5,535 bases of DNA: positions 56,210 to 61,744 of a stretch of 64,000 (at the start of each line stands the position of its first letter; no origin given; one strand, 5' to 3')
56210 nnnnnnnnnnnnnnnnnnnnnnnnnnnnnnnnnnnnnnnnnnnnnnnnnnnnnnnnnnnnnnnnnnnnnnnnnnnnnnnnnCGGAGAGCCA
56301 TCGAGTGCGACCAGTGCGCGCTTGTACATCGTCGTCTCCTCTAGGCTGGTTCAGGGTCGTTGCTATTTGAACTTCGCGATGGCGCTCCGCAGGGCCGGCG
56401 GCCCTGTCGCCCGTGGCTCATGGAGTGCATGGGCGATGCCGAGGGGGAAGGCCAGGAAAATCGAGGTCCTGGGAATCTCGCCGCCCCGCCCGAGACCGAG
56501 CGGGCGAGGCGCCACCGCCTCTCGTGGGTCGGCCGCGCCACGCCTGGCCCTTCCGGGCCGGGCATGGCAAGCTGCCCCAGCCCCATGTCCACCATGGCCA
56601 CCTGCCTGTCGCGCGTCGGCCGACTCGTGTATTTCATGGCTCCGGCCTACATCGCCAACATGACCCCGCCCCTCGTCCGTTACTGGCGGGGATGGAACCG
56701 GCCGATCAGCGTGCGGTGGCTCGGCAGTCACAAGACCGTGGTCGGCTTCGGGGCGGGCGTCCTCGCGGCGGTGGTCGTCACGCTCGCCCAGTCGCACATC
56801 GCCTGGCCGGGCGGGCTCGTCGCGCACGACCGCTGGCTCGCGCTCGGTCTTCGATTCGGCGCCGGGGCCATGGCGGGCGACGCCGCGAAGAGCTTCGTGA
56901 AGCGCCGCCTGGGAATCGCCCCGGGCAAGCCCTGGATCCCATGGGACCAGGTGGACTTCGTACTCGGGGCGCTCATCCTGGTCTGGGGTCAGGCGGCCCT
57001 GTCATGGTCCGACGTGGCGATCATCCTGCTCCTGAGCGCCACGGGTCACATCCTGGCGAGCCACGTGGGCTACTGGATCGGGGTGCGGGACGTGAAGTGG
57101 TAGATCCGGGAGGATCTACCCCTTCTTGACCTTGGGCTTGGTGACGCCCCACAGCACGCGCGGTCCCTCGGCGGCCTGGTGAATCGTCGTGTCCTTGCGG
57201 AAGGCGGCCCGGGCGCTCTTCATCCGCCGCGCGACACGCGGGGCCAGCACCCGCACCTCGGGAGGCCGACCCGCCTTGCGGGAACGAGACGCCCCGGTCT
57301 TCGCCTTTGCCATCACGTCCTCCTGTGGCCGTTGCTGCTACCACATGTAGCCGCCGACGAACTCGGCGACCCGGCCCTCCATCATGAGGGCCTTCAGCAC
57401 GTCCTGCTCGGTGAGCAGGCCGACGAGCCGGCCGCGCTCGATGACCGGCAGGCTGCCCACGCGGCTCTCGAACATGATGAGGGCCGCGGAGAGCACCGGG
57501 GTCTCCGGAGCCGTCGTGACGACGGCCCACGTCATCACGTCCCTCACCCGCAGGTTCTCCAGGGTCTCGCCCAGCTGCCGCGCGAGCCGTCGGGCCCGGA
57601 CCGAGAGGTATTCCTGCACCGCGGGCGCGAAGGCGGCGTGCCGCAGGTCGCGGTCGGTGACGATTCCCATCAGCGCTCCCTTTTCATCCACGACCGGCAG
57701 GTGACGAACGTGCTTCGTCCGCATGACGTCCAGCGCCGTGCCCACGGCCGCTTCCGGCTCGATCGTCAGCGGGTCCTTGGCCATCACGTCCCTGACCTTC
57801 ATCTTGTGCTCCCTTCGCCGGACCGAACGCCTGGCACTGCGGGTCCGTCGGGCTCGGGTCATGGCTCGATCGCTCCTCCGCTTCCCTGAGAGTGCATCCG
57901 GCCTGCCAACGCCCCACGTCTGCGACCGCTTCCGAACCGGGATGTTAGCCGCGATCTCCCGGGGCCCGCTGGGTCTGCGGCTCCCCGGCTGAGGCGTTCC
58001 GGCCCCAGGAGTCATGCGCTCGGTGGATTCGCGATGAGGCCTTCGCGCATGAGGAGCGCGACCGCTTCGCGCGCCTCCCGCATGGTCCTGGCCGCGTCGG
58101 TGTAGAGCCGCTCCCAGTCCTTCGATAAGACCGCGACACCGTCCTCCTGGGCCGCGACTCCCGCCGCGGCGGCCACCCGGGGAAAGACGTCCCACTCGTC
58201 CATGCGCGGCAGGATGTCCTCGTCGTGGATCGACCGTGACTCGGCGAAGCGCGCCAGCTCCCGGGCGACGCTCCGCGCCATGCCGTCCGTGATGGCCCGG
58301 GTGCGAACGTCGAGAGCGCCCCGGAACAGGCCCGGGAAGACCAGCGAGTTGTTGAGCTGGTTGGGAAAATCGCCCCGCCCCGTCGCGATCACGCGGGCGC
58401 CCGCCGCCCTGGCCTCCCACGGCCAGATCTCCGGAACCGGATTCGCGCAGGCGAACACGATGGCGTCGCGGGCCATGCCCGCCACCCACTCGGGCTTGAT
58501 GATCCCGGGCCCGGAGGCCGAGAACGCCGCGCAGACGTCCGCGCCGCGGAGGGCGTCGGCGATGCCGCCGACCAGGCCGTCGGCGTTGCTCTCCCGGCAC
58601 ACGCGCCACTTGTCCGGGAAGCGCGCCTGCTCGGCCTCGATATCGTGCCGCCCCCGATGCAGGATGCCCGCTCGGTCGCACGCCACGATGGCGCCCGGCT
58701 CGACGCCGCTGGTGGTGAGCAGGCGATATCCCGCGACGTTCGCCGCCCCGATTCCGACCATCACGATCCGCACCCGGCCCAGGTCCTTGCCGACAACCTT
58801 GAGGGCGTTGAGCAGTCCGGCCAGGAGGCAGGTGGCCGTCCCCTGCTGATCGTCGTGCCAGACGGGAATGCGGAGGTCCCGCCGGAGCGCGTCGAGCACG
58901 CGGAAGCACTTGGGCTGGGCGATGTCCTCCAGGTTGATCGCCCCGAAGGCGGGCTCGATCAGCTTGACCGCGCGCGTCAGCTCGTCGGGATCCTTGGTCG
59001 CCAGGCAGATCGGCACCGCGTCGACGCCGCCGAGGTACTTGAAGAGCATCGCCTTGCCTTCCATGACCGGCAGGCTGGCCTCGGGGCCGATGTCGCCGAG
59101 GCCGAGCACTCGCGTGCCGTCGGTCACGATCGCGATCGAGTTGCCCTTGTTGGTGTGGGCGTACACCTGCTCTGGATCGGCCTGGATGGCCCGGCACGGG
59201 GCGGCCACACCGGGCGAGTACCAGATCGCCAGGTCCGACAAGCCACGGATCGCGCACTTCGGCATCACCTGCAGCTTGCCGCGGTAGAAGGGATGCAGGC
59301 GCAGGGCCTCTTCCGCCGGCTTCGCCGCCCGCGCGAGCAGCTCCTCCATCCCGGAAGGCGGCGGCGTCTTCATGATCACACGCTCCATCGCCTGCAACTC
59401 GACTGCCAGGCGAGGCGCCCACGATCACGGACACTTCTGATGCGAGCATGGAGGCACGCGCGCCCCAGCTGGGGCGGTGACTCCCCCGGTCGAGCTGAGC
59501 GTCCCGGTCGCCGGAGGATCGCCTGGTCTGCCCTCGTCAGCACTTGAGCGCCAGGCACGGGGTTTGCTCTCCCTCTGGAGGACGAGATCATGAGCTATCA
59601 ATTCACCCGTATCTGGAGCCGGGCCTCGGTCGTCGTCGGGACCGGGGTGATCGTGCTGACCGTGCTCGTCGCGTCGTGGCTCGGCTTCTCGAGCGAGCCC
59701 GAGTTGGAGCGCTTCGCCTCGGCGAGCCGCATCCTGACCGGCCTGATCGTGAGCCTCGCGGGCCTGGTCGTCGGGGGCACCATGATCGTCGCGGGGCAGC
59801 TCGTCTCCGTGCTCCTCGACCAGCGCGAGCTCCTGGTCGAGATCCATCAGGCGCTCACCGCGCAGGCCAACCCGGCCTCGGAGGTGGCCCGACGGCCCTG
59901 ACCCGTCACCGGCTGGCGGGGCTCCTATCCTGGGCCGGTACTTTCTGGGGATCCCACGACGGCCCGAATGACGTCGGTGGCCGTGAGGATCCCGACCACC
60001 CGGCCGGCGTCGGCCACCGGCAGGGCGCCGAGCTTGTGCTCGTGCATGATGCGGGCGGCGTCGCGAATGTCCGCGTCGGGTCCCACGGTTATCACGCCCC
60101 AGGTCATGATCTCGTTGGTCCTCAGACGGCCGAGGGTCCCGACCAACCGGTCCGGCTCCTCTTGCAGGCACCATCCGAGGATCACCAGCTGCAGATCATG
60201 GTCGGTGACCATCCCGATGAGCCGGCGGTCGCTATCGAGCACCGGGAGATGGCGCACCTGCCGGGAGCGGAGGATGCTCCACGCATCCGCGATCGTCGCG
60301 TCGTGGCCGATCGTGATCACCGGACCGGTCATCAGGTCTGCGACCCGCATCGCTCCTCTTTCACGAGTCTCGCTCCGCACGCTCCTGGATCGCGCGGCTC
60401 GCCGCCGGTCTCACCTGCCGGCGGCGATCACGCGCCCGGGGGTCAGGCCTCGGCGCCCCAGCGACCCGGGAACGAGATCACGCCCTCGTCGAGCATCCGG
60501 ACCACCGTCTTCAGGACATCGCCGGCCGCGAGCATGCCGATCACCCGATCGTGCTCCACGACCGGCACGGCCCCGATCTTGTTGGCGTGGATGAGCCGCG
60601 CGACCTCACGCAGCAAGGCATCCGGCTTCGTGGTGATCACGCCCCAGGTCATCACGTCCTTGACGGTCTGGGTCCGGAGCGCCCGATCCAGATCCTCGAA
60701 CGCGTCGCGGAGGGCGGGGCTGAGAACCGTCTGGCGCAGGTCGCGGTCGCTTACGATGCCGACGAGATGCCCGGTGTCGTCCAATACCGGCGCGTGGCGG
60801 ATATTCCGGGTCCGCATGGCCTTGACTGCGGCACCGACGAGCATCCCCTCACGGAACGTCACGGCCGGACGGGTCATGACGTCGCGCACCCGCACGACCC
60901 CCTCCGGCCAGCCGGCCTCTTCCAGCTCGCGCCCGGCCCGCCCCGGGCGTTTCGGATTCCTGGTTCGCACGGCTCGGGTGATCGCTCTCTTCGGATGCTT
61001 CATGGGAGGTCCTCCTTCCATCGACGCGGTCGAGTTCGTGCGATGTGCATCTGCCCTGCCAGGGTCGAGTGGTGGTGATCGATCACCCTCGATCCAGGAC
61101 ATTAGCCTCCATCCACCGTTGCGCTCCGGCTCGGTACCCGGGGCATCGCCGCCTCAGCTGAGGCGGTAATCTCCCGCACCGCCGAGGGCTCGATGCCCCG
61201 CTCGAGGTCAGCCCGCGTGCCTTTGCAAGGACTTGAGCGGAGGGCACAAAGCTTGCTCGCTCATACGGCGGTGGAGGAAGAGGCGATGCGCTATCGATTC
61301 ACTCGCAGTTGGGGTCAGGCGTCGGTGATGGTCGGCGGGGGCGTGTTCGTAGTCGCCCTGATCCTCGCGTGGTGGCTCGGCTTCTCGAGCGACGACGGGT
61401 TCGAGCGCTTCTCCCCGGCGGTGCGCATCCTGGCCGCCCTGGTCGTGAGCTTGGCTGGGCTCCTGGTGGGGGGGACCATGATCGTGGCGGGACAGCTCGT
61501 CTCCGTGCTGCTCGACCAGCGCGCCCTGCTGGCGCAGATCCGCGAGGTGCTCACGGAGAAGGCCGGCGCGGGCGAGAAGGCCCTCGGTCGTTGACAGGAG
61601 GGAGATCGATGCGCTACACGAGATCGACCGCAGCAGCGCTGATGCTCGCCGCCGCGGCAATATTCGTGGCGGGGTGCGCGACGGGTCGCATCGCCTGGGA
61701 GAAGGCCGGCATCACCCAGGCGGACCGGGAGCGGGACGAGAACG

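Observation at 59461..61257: Conserved enhancer-like palindrome plus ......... box plus sigma-54 promoter in front of two paralogous small membrane protein genes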

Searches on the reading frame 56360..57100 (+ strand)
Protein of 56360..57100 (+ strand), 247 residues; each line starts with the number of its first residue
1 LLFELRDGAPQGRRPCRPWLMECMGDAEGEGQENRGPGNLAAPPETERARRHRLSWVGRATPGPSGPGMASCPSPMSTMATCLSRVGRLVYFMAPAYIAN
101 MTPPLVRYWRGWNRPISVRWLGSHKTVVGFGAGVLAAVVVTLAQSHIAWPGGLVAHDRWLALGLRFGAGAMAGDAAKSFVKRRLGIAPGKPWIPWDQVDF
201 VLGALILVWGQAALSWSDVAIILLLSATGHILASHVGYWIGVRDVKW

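Call 32: search_protein_families(library=pfam, proteins=[window:56360-57100:+], max_evalue=0.001)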
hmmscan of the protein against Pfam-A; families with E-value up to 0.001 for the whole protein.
window:56360-57100:+ (247 aa): 2 families
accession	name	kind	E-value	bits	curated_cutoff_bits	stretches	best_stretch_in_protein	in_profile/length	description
PF01864.22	CarS-like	-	1.7e-21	77.4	22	1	89-247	8-175/175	CDP-archaeol synthase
PF01148.25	CTP_transf_1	-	0.00012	22.5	24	1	124-186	169-230/264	Cytidylyltransferase family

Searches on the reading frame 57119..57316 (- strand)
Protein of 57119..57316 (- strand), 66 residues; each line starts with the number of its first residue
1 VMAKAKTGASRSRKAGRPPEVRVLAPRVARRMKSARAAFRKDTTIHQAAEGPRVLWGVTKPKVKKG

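Call 51: search_protein_families(library=ncbifam, proteins=[window:57119-57316:-], max_evalue=0.1)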
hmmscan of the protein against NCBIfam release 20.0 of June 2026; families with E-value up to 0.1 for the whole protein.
window:57119-57316:- (66 aa): 1 family
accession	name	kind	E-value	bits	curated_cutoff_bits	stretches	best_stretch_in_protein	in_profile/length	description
NF009435.1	PRK12794.1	equivalog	0.083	13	91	1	3-58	3-58/116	flagellar biosynthesis regulator FlaF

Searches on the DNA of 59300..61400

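Call 40: search_rna_families(source=window, start=59300, end=61400, threshold=evalue, max_evalue=1)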
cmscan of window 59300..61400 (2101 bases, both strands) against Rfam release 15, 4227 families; matches with E-value up to 1: 1.
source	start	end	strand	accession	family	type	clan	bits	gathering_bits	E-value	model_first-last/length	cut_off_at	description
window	59696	59771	+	RF02507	Atu_Ti3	Gene; sRNA;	-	20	50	0.41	1-89/89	no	Rhizobiales sRNA Atu_Ti3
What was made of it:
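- Tried and rejected: An Rfam scan of 59300-61400 gave only one sub-threshold chance hit inside the p1 coding region (call 40).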

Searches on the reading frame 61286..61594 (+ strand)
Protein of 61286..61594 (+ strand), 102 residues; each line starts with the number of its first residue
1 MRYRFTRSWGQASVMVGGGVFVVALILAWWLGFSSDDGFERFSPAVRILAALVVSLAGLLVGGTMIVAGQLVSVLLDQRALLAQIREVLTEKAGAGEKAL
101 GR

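Call 11: search_protein_families(library=pfam, proteins=[window:61286-61591:+], max_evalue=0.01)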
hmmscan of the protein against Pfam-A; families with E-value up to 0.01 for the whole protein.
window:61286-61591:+ (102 aa): 0 families

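Call 51: search_protein_families(library=ncbifam, proteins=[window:61286-61591:+], max_evalue=0.1)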
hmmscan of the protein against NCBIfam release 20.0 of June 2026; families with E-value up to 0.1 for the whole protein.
window:61286-61591:+ (102 aa): 1 family
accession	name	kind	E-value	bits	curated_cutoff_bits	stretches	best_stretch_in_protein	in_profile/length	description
TIGR03141.1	cytochro_ccmD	equivalog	0.063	13.4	25.95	1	66-90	20-44/47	heme exporter protein CcmD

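Call 58: find_encoding_contigs(protein=window:61286-61594:+, flank=10000, max_places=3)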
Protein window:61286-61594:+ (102 aa): 7 contigs read that carry it; 3 places shown.
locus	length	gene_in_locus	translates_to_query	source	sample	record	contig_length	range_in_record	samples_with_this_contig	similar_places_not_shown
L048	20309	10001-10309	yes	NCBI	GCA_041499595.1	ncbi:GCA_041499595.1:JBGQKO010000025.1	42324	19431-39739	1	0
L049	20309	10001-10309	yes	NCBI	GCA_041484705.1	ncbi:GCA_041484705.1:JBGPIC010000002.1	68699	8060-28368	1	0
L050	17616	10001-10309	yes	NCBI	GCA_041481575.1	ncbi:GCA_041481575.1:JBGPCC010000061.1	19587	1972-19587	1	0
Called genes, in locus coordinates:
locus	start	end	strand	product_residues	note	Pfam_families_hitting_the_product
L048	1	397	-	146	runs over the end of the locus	PF00011:HSP20, PF17886:ArsA_HSP20 (weak)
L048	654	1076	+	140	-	PF00571:CBS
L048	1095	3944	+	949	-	PF00550:PP-binding, PF00501:AMP-binding, PF01553:Acyltransferase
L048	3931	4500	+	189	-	PF03729:DUF308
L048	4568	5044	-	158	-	PF00582:Usp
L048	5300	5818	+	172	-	PF01864:CarS-like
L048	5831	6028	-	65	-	-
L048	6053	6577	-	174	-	PF00571:CBS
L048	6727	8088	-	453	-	PF00390:malic, PF03949:Malic_M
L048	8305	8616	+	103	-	-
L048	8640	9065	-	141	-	PF00571:CBS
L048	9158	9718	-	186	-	PF00571:CBS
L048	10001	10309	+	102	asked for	-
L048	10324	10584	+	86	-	-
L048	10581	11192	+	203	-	PF05494:MlaC, PF16156:DUF4864 (weak)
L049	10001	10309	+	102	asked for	-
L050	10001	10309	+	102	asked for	-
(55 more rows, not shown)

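Call 62: search_protein_families(library=padloc, proteins=[window:61286-61591:+], max_evalue=0.01)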
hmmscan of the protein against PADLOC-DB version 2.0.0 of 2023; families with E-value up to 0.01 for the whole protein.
window:61286-61591:+ (102 aa): 0 families
